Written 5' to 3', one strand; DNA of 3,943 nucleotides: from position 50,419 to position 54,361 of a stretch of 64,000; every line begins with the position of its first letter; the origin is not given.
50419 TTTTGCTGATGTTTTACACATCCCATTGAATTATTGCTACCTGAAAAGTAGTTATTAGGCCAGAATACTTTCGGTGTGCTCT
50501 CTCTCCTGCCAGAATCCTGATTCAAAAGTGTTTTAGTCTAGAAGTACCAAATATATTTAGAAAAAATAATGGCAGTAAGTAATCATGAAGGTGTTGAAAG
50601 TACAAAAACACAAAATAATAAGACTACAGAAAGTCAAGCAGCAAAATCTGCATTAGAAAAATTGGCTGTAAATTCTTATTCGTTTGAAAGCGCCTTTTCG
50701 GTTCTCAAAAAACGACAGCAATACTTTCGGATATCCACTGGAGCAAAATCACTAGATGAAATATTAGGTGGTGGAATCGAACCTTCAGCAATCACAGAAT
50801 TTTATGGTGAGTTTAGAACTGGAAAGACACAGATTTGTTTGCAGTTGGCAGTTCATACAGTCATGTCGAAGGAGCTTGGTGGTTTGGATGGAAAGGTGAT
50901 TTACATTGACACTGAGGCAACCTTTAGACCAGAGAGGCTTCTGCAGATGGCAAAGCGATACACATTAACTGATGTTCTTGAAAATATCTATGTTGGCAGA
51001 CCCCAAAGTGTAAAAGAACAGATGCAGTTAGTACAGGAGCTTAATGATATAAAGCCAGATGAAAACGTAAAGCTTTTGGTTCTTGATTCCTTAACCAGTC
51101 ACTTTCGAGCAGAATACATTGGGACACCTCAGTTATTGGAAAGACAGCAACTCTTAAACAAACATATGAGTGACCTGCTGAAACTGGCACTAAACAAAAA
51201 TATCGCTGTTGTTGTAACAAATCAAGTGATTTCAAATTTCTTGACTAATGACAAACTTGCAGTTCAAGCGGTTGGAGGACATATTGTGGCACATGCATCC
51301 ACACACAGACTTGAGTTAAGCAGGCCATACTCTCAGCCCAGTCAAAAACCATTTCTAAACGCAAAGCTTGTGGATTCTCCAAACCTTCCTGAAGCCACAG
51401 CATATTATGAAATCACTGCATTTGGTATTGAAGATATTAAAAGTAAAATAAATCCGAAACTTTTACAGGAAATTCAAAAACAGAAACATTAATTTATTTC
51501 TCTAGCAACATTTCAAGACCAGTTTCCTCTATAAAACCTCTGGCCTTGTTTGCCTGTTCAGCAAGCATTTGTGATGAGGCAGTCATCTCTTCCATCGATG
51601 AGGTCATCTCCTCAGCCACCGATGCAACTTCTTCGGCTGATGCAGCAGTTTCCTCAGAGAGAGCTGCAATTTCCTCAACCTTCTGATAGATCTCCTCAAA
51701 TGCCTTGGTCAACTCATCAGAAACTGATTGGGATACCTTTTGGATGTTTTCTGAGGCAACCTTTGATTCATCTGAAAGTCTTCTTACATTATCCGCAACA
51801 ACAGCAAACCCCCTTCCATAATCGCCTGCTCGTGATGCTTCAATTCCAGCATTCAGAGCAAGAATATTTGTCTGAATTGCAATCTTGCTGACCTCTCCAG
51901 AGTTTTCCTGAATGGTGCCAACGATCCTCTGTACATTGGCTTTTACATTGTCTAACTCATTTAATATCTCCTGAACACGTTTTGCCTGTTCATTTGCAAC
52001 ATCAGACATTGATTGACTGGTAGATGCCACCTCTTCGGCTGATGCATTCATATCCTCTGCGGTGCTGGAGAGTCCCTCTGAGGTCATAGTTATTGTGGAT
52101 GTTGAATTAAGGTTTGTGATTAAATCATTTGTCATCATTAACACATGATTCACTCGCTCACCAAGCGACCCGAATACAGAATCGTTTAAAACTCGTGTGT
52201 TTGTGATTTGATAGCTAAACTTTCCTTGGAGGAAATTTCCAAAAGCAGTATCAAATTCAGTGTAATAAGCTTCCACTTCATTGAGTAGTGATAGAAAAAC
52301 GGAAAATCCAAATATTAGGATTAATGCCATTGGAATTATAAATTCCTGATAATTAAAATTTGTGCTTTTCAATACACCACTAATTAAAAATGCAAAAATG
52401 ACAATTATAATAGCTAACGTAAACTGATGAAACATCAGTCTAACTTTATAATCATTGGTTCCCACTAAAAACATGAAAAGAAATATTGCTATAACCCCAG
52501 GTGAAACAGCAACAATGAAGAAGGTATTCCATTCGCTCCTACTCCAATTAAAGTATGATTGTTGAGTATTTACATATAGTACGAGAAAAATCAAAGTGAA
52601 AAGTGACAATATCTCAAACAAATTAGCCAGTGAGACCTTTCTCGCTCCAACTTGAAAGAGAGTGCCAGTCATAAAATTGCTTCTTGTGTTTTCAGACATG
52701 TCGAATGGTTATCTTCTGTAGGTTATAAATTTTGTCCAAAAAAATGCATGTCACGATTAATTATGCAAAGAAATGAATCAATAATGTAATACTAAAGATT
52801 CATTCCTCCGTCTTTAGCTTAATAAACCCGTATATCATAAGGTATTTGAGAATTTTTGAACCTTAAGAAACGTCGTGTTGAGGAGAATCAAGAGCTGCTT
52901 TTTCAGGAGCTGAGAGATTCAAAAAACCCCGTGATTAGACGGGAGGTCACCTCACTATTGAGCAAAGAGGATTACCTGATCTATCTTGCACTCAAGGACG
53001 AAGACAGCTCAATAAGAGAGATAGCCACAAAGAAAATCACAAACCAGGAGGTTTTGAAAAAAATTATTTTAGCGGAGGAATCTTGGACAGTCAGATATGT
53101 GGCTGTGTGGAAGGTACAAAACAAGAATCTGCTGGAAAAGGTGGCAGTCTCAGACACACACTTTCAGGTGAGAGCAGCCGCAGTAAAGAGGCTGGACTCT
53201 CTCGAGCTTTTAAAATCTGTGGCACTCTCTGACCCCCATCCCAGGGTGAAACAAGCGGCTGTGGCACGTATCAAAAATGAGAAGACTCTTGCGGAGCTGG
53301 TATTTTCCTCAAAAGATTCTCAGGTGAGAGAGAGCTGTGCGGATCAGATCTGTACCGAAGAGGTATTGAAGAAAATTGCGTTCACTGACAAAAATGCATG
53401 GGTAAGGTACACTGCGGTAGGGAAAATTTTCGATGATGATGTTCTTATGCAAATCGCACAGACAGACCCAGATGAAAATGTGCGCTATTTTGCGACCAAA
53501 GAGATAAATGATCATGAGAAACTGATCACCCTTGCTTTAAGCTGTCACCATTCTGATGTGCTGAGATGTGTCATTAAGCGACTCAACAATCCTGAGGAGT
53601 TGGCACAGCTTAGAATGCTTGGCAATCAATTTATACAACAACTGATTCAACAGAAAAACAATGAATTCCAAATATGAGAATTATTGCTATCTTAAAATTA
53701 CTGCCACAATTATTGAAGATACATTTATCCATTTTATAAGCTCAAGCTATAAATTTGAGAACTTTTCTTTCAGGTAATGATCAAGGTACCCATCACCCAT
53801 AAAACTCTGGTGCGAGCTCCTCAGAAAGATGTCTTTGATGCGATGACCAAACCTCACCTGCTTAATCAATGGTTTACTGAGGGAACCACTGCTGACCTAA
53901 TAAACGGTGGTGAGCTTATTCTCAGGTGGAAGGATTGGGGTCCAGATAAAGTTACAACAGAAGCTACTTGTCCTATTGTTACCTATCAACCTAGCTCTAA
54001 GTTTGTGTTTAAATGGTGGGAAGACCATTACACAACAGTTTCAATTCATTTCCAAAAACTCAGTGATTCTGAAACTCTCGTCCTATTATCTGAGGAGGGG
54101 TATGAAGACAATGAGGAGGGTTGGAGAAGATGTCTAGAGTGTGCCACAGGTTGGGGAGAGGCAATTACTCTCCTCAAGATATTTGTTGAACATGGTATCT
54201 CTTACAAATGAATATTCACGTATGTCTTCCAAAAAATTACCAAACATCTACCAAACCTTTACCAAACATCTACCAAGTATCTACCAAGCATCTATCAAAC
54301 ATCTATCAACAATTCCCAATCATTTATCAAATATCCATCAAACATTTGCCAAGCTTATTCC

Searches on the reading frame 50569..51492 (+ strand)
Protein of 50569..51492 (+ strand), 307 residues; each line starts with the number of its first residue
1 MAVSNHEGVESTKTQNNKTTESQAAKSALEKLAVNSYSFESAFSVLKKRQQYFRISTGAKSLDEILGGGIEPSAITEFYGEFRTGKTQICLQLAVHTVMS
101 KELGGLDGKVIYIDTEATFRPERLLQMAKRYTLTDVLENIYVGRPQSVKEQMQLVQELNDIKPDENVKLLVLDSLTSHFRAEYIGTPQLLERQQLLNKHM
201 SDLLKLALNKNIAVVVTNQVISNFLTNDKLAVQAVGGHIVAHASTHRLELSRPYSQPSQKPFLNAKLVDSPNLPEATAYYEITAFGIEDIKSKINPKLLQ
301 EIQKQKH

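Call 34: search_protein_families(library=pfam, proteins=[window:50569-51492:+], max_evalue=0.001)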
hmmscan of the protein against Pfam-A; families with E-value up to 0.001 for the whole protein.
window:50569-51492:+ (307 aa): 4 families
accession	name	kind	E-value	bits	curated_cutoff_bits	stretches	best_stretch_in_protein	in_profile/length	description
PF08423.17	Rad51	-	1.4e-71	241.1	22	1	48-289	1-243/244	Rad51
PF13481.12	AAA_25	-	2.8e-08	34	27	1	61-181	21-158/195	AAA domain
PF00154.27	RecA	-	1.9e-07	31.3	27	1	47-224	25-192/262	recA bacterial DNA recombination protein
PF06745.19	ATPase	-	3.9e-06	26.8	26.6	1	55-178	1-131/231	KaiC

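Call 35: find_related_loci(query=window:50569-51492:+, collection=genome_contigs, flank=1000)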
Query window:50569-51492:+ (307 aa) in genome_contigs; peptide patterns used: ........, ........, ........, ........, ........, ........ (x = any residue, [..] = any of these).
599 stretches matched a pattern (row limit reached: there are more); 397 encode a relative of the query (tblastn E <= 1e-3); the best 80 are kept; 80 distinct loci.
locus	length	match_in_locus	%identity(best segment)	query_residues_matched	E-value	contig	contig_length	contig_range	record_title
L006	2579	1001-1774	49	23-289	7e-76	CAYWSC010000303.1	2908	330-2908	MAG TPA_asm: Candidatus Hadarchaeota archaeon isolate binchicken_co6_196 genome assembly, contig: NODE_49349_length_2908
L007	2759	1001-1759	49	37-291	3e-74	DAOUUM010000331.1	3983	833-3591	MAG TPA_asm: Candidatus Heimdallarchaeota archaeon isolate CSMAG_823 CSMAG_823_k141_1159357_length_3983_cov_9.0000, whol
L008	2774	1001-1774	48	23-289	5e-72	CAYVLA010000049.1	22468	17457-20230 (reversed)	MAG TPA_asm: Candidatus Hadarchaeota archaeon isolate binchicken_co395_161 genome assembly, contig: NODE_405_length_2246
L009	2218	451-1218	48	32-290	4e-72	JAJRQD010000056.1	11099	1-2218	MAG: archaeon isolate Dive100_bin10.34 k141_179411, whole genome shotgun sequence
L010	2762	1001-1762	49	33-289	1e-71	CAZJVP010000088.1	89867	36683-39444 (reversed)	MAG TPA_asm: uncultured Thermococci archaeon isolate SRP231805_co4_37 genome assembly, contig: k141_100223, whole genome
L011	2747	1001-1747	48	38-289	3e-69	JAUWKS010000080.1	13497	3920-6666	MAG: Candidatus Heimdallarchaeota archaeon isolate CSMAG_2352 CSMAG_2352_k127_11706172_length_13497_cov_16.9917, whole g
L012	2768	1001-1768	44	31-289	5e-69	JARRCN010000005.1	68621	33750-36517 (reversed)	MAG: Candidatus Methanomethylophilaceae archaeon isolate DJKA113_NP-J24_bin.23 scaffold_106, whole genome shotgun sequen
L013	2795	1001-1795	46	33-289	1e-68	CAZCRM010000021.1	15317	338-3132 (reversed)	MAG TPA_asm: uncultured Methanosarcinales archaeon isolate SRP216583_co2_253 genome assembly, contig: NODE_2961_length_1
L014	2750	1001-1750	47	39-291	2e-68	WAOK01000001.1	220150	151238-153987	MAG: Desulfurococcales archaeon isolate S143_70_esom k151_304348, whole genome shotgun sequence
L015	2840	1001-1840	46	20-299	1e-68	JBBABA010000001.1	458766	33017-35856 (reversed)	MAG: Thermoplasmata archaeon isolate SO_2017_GW3_8 scaffold_20_c1_OW296A_2017, whole genome shotgun sequence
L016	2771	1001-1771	47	24-289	1e-68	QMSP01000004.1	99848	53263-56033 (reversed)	MAG: Thermoprotei archaeon isolate B12_G16 B12_Guay16_scaffold_00026, whole genome shotgun sequence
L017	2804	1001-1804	45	33-292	6e-69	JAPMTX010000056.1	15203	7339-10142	MAG: Candidatus Methanoperedens sp. isolate LC 1 LC_0.1_scaffold_2321, whole genome shotgun sequence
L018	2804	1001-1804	44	17-289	2e-68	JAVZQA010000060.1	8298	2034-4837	MAG: Methanomassiliicoccales archaeon isolate DRTY-7_201709_bins_31 DRTY-7_201709_bins_31_scaffold_60, whole genome shot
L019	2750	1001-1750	47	39-291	2e-68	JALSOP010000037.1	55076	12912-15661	MAG: Desulfurococcales archaeon isolate 356-284_metabat1_scaf2bin.123 356-284_scaffold_157_c1, whole genome shotgun sequ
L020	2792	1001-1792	46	20-289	2e-68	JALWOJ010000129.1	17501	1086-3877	MAG: Acidilobaceae archaeon isolate M2_maxbin2_scaf2bin.140 M2_NODE_3486_length_17501_cov_2.453609, whole genome shotgun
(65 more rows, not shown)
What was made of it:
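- Tried and rejected: RadA is at most 49% identical to any GTDB representative (call 35).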

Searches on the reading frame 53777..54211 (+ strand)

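Call 34: search_protein_families(library=pfam, proteins=[window:53777-54211:+], max_evalue=0.001)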
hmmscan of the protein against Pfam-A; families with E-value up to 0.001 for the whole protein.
window:53777-54211:+ (144 aa): 1 family
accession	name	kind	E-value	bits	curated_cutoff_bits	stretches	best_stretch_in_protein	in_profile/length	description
PF08327.17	AHSA1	-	2e-14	54.4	22.1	1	14-137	2-124/125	Activator of Hsp90 ATPase homolog 1-like protein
